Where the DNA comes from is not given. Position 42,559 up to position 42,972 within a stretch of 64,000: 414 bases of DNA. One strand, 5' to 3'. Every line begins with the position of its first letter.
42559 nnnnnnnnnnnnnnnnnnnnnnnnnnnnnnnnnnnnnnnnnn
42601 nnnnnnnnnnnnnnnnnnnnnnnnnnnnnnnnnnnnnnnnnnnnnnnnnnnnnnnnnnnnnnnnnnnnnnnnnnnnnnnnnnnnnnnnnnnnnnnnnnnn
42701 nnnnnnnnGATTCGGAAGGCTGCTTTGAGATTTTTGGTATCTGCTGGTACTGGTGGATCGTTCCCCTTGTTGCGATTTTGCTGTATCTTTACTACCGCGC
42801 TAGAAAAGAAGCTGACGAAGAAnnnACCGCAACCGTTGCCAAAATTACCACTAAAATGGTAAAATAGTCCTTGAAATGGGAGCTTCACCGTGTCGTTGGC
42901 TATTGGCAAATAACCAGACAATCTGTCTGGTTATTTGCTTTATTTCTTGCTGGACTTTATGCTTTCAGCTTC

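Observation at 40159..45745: Tandem giant beta-helix surface proteins share a C-x3-F-G-[IV]-C / TM / basic-tail C-terminus, a candidate undescribed sorting or anchoring signal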

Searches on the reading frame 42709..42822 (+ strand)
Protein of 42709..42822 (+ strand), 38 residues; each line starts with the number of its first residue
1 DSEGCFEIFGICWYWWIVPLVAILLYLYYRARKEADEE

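Call 28: search_protein_representatives(alignment_id=A2)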
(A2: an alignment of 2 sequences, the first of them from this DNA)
Query: 2 sequences, 40 profile positions. Proteins with E-value up to 0.001 (for the whole library): 13; up to 1e-10: 3; up to 1e-30: 0. The best 13 are listed.
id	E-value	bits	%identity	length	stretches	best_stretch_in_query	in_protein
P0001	1.6e-19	85.4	-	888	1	1-40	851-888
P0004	1.6e-17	78.9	-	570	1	1-40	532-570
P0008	1.1e-11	60.3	-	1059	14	7-16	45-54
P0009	2.4e-09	52.8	-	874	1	3-40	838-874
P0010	3.3e-07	45.9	-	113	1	3-34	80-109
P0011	1.1e-06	44.2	-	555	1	3-40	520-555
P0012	1.1e-06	44.2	-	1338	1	4-35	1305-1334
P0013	2.0e-06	43.5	-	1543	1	2-36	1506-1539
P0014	9.3e-05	38.1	-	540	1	5-35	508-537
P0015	1.7e-04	37.3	-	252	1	2-40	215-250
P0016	2.1e-04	37.0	-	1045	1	1-30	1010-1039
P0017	2.2e-04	36.9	-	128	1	3-35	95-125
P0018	5.2e-04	35.7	-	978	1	3-35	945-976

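Call 36: find_encoding_contigs(protein=P0012, flank=10000, max_places=4)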
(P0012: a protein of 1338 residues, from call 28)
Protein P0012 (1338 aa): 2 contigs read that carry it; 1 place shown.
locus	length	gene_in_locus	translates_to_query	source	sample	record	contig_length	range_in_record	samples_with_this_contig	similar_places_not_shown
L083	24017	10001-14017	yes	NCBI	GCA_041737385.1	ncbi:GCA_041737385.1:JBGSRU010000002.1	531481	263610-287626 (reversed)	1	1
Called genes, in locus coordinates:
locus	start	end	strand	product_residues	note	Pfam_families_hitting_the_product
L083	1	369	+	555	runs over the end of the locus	PF02142:MGS, PF01808:AICARFT_IMPCHas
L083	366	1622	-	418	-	PF00070:Pyr_redox (faint), PF00890:FAD_binding_2, PF01266:DAO, PF01494:FAD_binding_3 (weak), PF03486:HI0933_like, PF12831:FAD_oxidored, PF13450:NAD_binding_8 (weak), PF22780:HI0933_like_1st, +3 more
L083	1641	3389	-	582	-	PF00664:ABC_membrane, PF02463:SMC_N, PF00005:ABC_tran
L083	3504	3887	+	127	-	PF01687:Flavokinase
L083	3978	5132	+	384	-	-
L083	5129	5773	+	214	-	PF03807:F420_oxidored, PF07991:KARI_N (weak)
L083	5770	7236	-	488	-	PF00479:G6PD_N, PF02781:G6PD_C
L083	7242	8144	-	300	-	PF03446:NAD_binding_2, PF03807:F420_oxidored (weak), PF00393:6PGD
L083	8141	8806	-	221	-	PF01182:Glucosamine_iso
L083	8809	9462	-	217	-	-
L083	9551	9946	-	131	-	PF06262:Zincin_1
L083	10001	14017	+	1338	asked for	PF13750:Big_3_3 (faint), PF19077:Big_13 (faint)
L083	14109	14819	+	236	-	PF13462:Thioredoxin_4, PF01323:DSBA (weak)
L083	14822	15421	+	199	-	-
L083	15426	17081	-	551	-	PF01565:FAD_binding_4, PF02913:FAD-oxidase_C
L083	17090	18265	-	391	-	PF01266:DAO (faint), PF07992:Pyr_redox_2, PF13454:NAD_binding_9 (faint), PF13738:Pyr_redox_3 (faint), PF00070:Pyr_redox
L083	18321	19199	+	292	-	PF02557:VanY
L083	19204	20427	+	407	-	PF09587:PGA_cap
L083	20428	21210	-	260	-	PF02557:VanY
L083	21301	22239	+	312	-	PF12146:Hydrolase_4, PF00561:Abhydrolase_1 (weak)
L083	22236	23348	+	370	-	PF13439:Glyco_transf_4, PF13579:Glyco_trans_4_4, PF20706:GT4-conflict (weak), PF00534:Glycos_transf_1, PF13692:Glyco_trans_1_4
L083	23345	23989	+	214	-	PF03575:Peptidase_S51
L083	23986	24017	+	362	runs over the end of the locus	PF13439:Glyco_transf_4, PF20706:GT4-conflict (weak), PF00534:Glycos_transf_1, PF13692:Glyco_trans_1_4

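Call 37: find_encoding_contigs(protein=P0013, flank=10000, max_places=4)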
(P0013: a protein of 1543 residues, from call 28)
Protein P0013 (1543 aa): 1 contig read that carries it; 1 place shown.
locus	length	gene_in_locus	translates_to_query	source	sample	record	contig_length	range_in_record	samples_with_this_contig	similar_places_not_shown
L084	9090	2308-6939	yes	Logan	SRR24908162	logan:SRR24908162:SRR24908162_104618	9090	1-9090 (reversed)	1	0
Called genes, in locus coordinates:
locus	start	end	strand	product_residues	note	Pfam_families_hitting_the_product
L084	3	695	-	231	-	?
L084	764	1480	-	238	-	-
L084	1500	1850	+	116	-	-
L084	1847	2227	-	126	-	PF06262:Zincin_1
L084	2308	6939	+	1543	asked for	PF00932:LTD, PF13229:Beta_helix (weak), PF13750:Big_3_3 (faint), PF19077:Big_13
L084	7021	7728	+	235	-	PF13462:Thioredoxin_4, PF01323:DSBA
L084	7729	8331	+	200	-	-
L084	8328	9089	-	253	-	?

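Call 54: list_cluster_members(proteins=[P0009, P0010, P0011, P0012, P0013, P0014, P0015, P0016, P0017, P0018])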
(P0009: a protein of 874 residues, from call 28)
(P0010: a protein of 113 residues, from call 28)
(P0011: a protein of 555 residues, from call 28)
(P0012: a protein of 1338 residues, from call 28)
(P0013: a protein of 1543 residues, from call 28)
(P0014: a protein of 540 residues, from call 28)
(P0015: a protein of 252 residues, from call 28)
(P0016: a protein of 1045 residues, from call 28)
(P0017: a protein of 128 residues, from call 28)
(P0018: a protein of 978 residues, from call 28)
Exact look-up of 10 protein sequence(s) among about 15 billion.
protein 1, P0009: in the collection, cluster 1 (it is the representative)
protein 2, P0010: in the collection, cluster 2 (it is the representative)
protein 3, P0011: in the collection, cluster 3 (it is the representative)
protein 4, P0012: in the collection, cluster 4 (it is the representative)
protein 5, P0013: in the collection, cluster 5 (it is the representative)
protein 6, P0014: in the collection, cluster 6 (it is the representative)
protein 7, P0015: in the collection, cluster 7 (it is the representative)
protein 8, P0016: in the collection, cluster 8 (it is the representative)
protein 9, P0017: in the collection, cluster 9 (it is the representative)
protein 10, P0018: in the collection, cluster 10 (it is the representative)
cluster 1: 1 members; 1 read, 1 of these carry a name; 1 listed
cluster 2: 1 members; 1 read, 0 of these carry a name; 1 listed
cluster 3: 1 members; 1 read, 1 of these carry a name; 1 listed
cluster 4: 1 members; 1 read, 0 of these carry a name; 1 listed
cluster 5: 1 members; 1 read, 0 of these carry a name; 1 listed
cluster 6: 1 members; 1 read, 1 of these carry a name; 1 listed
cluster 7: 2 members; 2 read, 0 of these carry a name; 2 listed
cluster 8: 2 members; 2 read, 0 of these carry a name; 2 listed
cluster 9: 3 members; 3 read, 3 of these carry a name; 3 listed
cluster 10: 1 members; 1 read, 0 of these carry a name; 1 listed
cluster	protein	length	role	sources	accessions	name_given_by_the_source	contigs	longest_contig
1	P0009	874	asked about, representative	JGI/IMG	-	hypothetical protein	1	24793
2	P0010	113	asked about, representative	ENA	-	-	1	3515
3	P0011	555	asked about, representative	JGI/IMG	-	hypothetical protein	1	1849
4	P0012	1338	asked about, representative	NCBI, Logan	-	-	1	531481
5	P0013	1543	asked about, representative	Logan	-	-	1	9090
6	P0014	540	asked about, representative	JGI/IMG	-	hypothetical protein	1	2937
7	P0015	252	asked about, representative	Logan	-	-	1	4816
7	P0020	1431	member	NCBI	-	-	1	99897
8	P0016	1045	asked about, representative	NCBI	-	-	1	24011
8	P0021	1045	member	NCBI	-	-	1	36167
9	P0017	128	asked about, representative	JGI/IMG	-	hypothetical protein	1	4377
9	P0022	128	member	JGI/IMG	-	hypothetical protein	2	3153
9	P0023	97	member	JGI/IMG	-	hypothetical protein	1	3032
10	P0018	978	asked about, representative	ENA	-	-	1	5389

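Call 55: find_encoding_contigs(protein=P0009, flank=10000, max_places=2)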
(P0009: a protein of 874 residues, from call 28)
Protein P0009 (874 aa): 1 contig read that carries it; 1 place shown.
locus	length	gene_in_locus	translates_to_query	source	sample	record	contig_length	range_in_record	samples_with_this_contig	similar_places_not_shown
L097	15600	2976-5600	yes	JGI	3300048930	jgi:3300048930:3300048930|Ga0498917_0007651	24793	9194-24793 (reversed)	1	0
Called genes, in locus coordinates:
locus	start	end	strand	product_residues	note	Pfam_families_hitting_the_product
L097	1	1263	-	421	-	?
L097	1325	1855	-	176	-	-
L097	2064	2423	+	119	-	-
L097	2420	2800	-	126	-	PF06262:Zincin_1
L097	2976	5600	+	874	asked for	PF13750:Big_3_3 (faint), PF12245:Big_3_2 (faint), PF19077:Big_13 (weak)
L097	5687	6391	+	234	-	PF13462:Thioredoxin_4, PF01323:DSBA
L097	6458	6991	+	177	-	-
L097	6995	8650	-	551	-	PF01565:FAD_binding_4, PF02913:FAD-oxidase_C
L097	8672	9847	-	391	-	PF01266:DAO (weak), PF07992:Pyr_redox_2, PF13454:NAD_binding_9 (faint), PF13738:Pyr_redox_3 (faint), PF00070:Pyr_redox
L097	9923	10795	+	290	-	PF02557:VanY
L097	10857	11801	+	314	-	PF00561:Abhydrolase_1 (weak)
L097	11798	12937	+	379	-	PF13439:Glyco_transf_4, PF13579:Glyco_trans_4_4, PF00534:Glycos_transf_1, PF13692:Glyco_trans_1_4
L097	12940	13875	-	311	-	PF06028:DUF915 (faint), PF12146:Hydrolase_4, PF00561:Abhydrolase_1, PF12697:Abhydrolase_6 (weak)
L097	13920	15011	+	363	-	PF13439:Glyco_transf_4, PF20706:GT4-conflict (weak), PF00534:Glycos_transf_1, PF13692:Glyco_trans_1_4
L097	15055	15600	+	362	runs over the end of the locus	PF01594:AI-2E_transport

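Call 56: find_encoding_contigs(protein=P0021, flank=10000, max_places=2)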
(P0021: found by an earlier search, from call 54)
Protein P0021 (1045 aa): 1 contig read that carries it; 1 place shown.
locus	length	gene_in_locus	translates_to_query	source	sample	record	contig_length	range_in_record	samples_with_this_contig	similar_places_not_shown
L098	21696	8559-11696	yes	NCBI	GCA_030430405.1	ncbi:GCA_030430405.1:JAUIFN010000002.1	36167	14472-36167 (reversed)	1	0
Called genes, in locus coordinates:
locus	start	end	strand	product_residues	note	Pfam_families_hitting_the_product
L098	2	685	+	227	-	?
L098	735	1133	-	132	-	PF07883:Cupin_2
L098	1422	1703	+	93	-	PF02583:Trns_repr_metal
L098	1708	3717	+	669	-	PF00122:E1-E2_ATPase, PF00702:Hydrolase, PF08282:Hydrolase_3 (weak)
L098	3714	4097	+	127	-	-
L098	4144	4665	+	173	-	PF11303:DUF3105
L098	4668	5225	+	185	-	-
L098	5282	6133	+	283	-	-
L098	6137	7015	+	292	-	PF02012:BNR (faint), PF25852:DUF6242_C (faint), PF14870:PSII_BNR (faint), PF15902:Sortilin-Vps10 (faint)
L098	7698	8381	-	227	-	-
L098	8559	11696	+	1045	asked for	PF13750:Big_3_3 (faint), PF19077:Big_13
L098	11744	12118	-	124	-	PF06262:Zincin_1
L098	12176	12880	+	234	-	PF13462:Thioredoxin_4, PF01323:DSBA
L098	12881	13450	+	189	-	-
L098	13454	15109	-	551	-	PF01565:FAD_binding_4, PF02913:FAD-oxidase_C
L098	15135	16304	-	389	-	PF01266:DAO (faint), PF07992:Pyr_redox_2, PF13454:NAD_binding_9 (faint), PF00070:Pyr_redox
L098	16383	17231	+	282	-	PF02557:VanY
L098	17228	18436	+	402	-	PF09587:PGA_cap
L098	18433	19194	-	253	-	PF02557:VanY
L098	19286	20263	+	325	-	PF00561:Abhydrolase_1 (weak)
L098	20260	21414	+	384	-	PF13439:Glyco_transf_4, PF13579:Glyco_trans_4_4, PF20706:GT4-conflict, PF00534:Glycos_transf_1, PF13692:Glyco_trans_1_4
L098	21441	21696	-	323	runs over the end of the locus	PF00561:Abhydrolase_1, PF02129:Peptidase_S15, PF12146:Hydrolase_4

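Call 57: find_encoding_contigs(protein=P0020, flank=10000, max_places=2)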
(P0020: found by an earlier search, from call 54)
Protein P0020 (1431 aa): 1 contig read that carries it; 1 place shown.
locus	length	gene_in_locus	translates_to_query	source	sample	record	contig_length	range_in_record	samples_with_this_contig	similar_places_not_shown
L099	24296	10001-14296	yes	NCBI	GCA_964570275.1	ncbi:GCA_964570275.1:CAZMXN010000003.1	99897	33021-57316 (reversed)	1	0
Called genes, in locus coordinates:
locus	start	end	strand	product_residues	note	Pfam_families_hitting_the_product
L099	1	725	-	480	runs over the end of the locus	PF00006:ATP-synt_ab, PF00306:ATP-synt_ab_C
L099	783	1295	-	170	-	-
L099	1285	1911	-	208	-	-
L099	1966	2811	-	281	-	-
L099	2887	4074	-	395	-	PF00266:Aminotran_5, PF01212:Beta_elim_lyase (weak)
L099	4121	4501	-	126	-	-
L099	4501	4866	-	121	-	-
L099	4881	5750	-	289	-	PF01026:TatD_DNase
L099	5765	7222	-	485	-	PF00133:tRNA-synt_1 (weak), PF09334:tRNA-synt_1g, PF00133:tRNA-synt_1 (weak), PF09334:tRNA-synt_1g, PF00133:tRNA-synt_1, PF01406:tRNA-synt_1e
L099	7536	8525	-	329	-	-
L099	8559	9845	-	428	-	PF01204:Trehalase, PF22422:MGH1-like_GH, PF01204:Trehalase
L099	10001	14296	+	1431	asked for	PF13750:Big_3_3 (faint), PF19077:Big_13 (faint), PF07495:Y_Y_Y (faint), PF22352:K319L-like_PKD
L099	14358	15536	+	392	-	PF05496:RuvB_N, PF01078:Mg_chelatase (faint), PF13191:AAA_16 (faint), PF13401:AAA_22 (faint), PF00004:AAA, PF13173:AAA_14 (weak), PF16193:AAA_assoc_2, PF12002:MgsA_C, +1 more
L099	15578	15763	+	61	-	-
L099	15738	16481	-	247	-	PF04402:SIMPL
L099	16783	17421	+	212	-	-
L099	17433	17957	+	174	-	-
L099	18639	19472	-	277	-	PF00398:RrnaAD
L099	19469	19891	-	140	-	PF03479:PCC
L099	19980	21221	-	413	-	PF03990:DUF348, PF07501:G5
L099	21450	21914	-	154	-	PF00293:NUDIX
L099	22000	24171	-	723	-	PF00580:UvrD-helicase, PF13245:AAA_19, PF13604:AAA_30 (weak), PF01443:Viral_helicase1 (faint), PF13361:UvrD_C, PF13538:UvrD_C_2, PF21196:PcrA_UvrD_tudor (weak)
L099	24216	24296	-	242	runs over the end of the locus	-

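Call 68: search_protein_families(library=pfam, proteins=[L083:14822-15421:+], max_evalue=0.01)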
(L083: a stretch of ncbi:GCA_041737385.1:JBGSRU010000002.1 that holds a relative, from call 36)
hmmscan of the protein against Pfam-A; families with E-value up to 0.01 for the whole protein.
L083:14822-15421:+ (199 aa): 0 families

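Call 85: search_protein_families(library=pfam, proteins=[L083:8809-9462:-, L084:764-1480:-, L083:14822-15421:+], max_evalue=1)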
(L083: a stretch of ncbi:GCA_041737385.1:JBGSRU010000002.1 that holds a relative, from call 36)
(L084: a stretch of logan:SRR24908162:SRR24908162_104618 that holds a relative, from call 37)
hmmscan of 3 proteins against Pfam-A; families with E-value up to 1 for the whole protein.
L083:8809-9462:- (217 aa): 2 families
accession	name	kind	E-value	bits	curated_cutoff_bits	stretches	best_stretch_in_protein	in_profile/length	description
PF16927.11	HisKA_7TM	-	0.0053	17.1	28.6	1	2-203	3-212/224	N-terminal 7TM region of histidine kinase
PF14029.11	DUF4244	-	0.26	11.2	27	1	133-164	18-49/54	Protein of unknown function (DUF4244)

L084:764-1480:- (238 aa): 1 family
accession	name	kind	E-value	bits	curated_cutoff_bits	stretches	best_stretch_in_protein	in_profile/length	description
PF04024.17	PspC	-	0.15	12.3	25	1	68-103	18-51/58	PspC domain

L083:14822-15421:+ (199 aa): 0 families

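Call 86: search_protein_families(library=ncbifam, proteins=[L083:8809-9462:-, L084:764-1480:-, L083:14822-15421:+, L083:14109-14819:+], max_evalue=1)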
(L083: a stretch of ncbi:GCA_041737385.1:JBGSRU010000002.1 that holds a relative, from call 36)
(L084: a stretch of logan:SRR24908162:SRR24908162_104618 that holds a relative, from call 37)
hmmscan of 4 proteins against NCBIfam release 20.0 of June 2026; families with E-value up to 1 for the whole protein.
L083:8809-9462:- (217 aa): 2 families
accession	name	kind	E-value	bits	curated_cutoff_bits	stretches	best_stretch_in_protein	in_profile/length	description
NF002597.0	PRK02251.2-3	equivalog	0.068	13.4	120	1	51-100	33-81/93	putative septation inhibitor protein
NF033893.1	pheromone_ipd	equivalog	0.39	10.9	33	1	198-206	10-18/21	peptide pheromone inhibitor Ipd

L084:764-1480:- (238 aa): 2 families
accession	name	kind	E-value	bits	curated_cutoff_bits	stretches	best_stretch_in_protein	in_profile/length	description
TIGR03943.1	TIGR03943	equivalog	0.14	11.5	88.8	1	159-206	23-74/221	TIGR03943 family putative permease subunit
NF004861.0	PRK06217.1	equivalog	0.16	11.3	203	1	131-181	58-108/183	hypothetical protein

L083:14822-15421:+ (199 aa): 0 families

L083:14109-14819:+ (236 aa): 4 families
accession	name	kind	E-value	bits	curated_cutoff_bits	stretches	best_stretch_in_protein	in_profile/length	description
NF041057.1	Rcas_1661_fam_Se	equivalog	5.2e-22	78.6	190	1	24-230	49-245/247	Rcas_1661 family thioredoxin-like (seleno)lipoprotein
NF008657.0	PRK11657.1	equivalog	0.0017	17.7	124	1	50-127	103-175/251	thiol:disulfide interchange protein DsbG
NF047695.1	ThlDiSintDsbAHaem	equivalog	0.022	14.1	290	1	61-165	35-136/206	thiol:disulfide interchange protein DsbA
NF008129.0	PRK10877.1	equivalog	0.1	11.8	215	0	30-112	74-149/237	bifunctional protein-disulfide isomerase/oxidoreductase DsbC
